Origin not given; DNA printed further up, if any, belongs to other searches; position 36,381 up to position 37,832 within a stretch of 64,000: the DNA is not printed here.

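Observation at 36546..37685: Full-length DXR homologue with a systematically remodelled active site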

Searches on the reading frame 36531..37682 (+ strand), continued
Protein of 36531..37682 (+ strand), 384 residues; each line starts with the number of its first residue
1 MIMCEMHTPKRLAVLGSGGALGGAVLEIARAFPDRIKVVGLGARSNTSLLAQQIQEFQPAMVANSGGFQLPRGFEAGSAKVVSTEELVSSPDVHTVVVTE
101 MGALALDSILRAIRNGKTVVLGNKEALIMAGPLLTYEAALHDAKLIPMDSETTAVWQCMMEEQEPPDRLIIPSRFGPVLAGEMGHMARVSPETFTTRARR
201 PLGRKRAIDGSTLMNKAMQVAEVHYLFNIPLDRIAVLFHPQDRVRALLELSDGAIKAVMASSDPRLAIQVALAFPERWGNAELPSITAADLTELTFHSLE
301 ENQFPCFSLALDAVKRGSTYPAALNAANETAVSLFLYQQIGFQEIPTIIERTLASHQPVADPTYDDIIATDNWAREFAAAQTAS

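Call 35: find_encoding_contigs(protein=P0271, flank=10000, max_places=2)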
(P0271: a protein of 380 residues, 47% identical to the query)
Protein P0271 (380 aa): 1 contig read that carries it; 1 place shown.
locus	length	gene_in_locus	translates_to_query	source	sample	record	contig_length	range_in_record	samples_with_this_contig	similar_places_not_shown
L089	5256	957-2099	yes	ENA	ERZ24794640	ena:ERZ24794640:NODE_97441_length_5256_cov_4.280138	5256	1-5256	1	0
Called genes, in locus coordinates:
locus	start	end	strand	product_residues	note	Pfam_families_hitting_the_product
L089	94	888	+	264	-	PF01928:CYTH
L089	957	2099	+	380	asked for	PF02670:DXP_reductoisom, PF08436:DXP_redisom_C, PF13288:DXPR_C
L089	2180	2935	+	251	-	PF07314:Lit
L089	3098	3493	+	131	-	-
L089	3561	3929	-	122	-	-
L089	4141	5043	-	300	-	PF03631:Virul_fac_BrkB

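Call 36: list_cluster_members(proteins=[P0001, P0002, P0122, P0277, P0303, P0300, P0311, P0331, P0022, P0315])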
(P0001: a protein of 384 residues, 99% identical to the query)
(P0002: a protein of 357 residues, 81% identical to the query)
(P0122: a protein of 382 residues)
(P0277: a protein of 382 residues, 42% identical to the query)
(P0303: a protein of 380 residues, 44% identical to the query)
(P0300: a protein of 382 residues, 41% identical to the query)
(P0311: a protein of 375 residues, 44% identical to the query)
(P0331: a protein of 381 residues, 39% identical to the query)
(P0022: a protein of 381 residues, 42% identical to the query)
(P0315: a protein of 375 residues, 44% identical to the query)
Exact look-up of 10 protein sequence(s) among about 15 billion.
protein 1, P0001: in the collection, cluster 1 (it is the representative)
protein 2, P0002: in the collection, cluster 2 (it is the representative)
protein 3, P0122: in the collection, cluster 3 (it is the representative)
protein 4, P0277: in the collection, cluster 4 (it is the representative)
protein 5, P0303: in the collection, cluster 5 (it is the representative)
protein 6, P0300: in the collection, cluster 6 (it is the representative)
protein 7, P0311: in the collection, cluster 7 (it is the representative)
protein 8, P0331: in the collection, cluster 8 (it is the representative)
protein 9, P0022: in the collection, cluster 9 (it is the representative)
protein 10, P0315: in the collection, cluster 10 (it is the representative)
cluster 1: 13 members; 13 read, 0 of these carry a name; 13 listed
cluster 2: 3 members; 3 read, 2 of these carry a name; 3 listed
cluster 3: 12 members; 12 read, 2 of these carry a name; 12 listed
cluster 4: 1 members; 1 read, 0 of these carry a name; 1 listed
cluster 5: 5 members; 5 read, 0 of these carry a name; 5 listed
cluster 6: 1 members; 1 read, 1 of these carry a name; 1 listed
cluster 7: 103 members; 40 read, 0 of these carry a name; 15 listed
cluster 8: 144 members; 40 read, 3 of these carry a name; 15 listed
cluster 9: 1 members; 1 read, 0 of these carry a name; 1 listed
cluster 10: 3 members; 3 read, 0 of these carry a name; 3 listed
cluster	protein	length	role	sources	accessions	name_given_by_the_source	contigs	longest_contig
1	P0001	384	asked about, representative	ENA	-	-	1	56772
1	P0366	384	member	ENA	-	-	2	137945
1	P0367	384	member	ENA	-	-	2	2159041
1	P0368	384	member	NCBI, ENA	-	-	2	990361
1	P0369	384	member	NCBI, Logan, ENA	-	-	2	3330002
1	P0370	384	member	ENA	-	-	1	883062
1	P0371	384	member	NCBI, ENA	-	-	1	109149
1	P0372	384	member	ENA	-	-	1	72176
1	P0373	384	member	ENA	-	-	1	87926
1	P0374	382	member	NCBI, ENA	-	-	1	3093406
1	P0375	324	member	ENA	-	-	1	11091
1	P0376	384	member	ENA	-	-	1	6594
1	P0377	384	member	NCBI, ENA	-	-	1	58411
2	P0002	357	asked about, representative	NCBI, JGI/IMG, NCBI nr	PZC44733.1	MAG: 1-deoxy-D-xylulose-5-phosphate reductoisomerase [Chloroflexi bacterium] | 1-deoxy-D-xylulose-5-phosphate reductoisomerase | MAG: 1-deoxy-D-xylulose-5-phosphate reductoisomerase [Chloroflexota bacterium]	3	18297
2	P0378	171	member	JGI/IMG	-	1-deoxy-D-xylulose-5-phosphate reductoisomerase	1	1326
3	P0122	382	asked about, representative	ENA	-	-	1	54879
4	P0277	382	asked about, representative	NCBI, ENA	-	-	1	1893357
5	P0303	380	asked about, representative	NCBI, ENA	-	-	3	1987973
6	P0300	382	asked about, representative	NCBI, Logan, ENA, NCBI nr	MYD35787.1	MAG: hypothetical protein F4X20_02010 [Dehalococcoidia bacterium] | hypothetical protein [Dehalococcoidia bacterium]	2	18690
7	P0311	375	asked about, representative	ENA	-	-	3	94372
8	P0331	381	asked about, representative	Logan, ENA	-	-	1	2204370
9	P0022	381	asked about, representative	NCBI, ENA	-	-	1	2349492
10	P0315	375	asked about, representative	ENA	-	-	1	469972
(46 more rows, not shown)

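Call 37: find_encoding_contigs(protein=window:36531-37682:+, flank=2000, max_places=10)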
Protein window:36531-37682:+ (384 aa): 2 contigs read that carry it; 2 places shown.
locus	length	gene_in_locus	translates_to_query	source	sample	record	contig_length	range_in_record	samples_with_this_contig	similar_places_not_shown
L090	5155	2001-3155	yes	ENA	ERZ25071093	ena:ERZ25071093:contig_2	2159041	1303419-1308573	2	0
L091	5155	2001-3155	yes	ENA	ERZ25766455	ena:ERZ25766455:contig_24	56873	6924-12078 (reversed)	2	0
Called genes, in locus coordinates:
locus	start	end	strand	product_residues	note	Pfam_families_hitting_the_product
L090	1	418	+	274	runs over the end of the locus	PF01416:PseudoU_synth_1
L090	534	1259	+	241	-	PF00572:Ribosomal_L13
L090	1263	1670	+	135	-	PF00380:Ribosomal_S9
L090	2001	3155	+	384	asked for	PF02670:DXP_reductoisom, PF08436:DXP_redisom_C, PF13288:DXPR_C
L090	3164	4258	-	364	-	PF08240:ADH_N, PF00107:ADH_zinc_N, PF13602:ADH_zinc_N_2 (weak)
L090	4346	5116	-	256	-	PF00106:adh_short, PF08659:KR, PF13561:adh_short_C2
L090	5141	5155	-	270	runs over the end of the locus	PF00106:adh_short, PF23441:SDR, PF01370:Epimerase, PF08659:KR, PF13561:adh_short_C2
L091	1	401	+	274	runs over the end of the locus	PF01416:PseudoU_synth_1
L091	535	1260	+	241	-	PF00572:Ribosomal_L13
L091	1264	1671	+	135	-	PF00380:Ribosomal_S9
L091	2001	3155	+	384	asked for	PF02670:DXP_reductoisom, PF08436:DXP_redisom_C, PF13288:DXPR_C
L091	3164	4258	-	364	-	PF08240:ADH_N, PF00107:ADH_zinc_N, PF13602:ADH_zinc_N_2 (weak)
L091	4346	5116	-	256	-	PF00106:adh_short, PF08659:KR, PF13561:adh_short_C2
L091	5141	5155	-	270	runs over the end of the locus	PF00106:adh_short, PF23441:SDR, PF01370:Epimerase, PF08659:KR, PF13561:adh_short_C2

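Call 50: predict_structure(alignment_id=A3)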
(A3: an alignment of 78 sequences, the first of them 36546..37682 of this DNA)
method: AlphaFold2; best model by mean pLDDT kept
length: 379 residues; sequences in the alignment: 78
mean_pLDDT: 91.4   pTM: 0.90
mean pLDDT of the five models: 91.4, 91.1, 90.7, 90.5, 90.5
residues with pLDDT >= 90: 303; 70-90: 47; 50-70: 19; < 50: 10
segments of 3 or more residues with pLDDT < 50: 173-181
pLDDT, mean of each block of 10 residues (from residue 1): 92 94 98 95 93 93 73 91 97 92 97 96 96 98 96 94 94 49 63 63 90 97 97 94 97 94 96 94 91 89 97 98 97 93 98 97 98 89
secondary structure, 60 per line:
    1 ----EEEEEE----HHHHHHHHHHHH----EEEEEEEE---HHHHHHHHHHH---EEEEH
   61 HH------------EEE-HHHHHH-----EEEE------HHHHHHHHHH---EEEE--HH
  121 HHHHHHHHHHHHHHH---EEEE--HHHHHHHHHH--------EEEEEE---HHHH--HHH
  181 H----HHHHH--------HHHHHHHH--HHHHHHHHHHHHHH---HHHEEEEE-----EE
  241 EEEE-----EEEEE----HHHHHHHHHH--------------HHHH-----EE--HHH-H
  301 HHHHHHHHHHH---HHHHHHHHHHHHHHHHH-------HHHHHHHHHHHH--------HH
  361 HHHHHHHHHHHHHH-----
elements in order: E5-10 H15-26 E31-38 H42-52 E56-59 E75-77 H79-84 E90-93 H100-109 E113-116 H119-135 E139-142 H145-154 E163-168 H172-175 H178-181 H186-190 H199-206 H209-222 E229-233 E239-244 E250-254 H259-268 H283-286 H300-311 H315-331 H339-350 H359-374

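Call 53: fold_search(model_id=the predicted structure, library=pdb)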
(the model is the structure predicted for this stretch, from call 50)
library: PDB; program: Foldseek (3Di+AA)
matches with E <= 10: 1091; with E <= 0.001: 305
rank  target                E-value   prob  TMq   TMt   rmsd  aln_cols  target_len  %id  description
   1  6mh4_A                2.9e-32  1.00  0.90  0.91   2.5       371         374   27  Crystal Structure of 1-deoxy-D-xylulose-5-phosphate reductoisomerase from Staphylococcus schleiferi, Apoenzyme (released 2020-03-18)
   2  4zn6_A                3.3e-32  1.00  0.88  0.85   2.5       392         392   30  X-ray Crystal Structure of 1-deoxy-D-xylulose 5-phosphate reductoisomerase (IspC) from Acinetobacter baumannii (released 2015-05-13)
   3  1r0l_B                4.3e-32  1.00  0.89  0.89   2.5       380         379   33  1-deoxy-D-xylulose 5-phosphate reductoisomerase from zymomonas mobilis in complex with NADPH (released 2004-07-13)
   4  4zn6_B                1.3e-31  1.00  0.87  0.85   2.5       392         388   29  X-ray Crystal Structure of 1-deoxy-D-xylulose 5-phosphate reductoisomerase (IspC) from Acinetobacter baumannii (released 2015-05-13)
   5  6mh4_B                1.7e-31  1.00  0.89  0.91   2.2       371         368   27  Crystal Structure of 1-deoxy-D-xylulose-5-phosphate reductoisomerase from Staphylococcus schleiferi, Apoenzyme (released 2020-03-18)
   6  1r0k_D                1.9e-31  1.00  0.90  0.90   2.3       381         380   34  Crystal structure of 1-deoxy-D-xylulose 5-phosphate reductoisomerase from Zymomonas mobilis (released 2004-07-13)
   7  9ozf                  2.4e-31  1.00  0.89  0.86   2.6       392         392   30  1-deoxy-D-xylulose 5-phosphate reductoisomerase (IspC) from Acinetobacter baumannii in complex with a Fosmidomycin analo (released 2026-03-25)
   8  1r0l_D                2.6e-31  1.00  0.89  0.89   2.5       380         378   33  1-deoxy-D-xylulose 5-phosphate reductoisomerase from zymomonas mobilis in complex with NADPH (released 2004-07-13)
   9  1r0l_A                4.2e-31  1.00  0.89  0.89   2.7       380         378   33  1-deoxy-D-xylulose 5-phosphate reductoisomerase from zymomonas mobilis in complex with NADPH (released 2004-07-13)
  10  9ozg                  4.6e-31  1.00  0.90  0.87   2.3       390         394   30  1-deoxy-D-xylulose 5-phosphate reductoisomerase (IspC) from Acinetobacter baumannii in complex with a Fosmidomycin analo (released 2026-03-25)
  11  1r0k_A                4.6e-31  1.00  0.90  0.90   2.2       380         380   33  Crystal structure of 1-deoxy-D-xylulose 5-phosphate reductoisomerase from Zymomonas mobilis (released 2004-07-13)
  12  1r0k_B                4.6e-31  1.00  0.90  0.89   2.6       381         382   33  Crystal structure of 1-deoxy-D-xylulose 5-phosphate reductoisomerase from Zymomonas mobilis (released 2004-07-13)
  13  7s04                  7.8e-31  1.00  0.90  0.87   2.4       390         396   30  1-deoxy-D-xylulose 5-phosphate reductoisomerase (IspC) from Acinetobacter baumannii in complex with FR900098, NADPH, and (released 2021-11-03)
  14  1r0k_C                8.2e-31  1.00  0.89  0.89   2.4       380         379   33  Crystal structure of 1-deoxy-D-xylulose 5-phosphate reductoisomerase from Zymomonas mobilis (released 2004-07-13)
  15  1r0l_C                9.1e-31  1.00  0.90  0.90   2.6       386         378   33  1-deoxy-D-xylulose 5-phosphate reductoisomerase from zymomonas mobilis in complex with NADPH (released 2004-07-13)
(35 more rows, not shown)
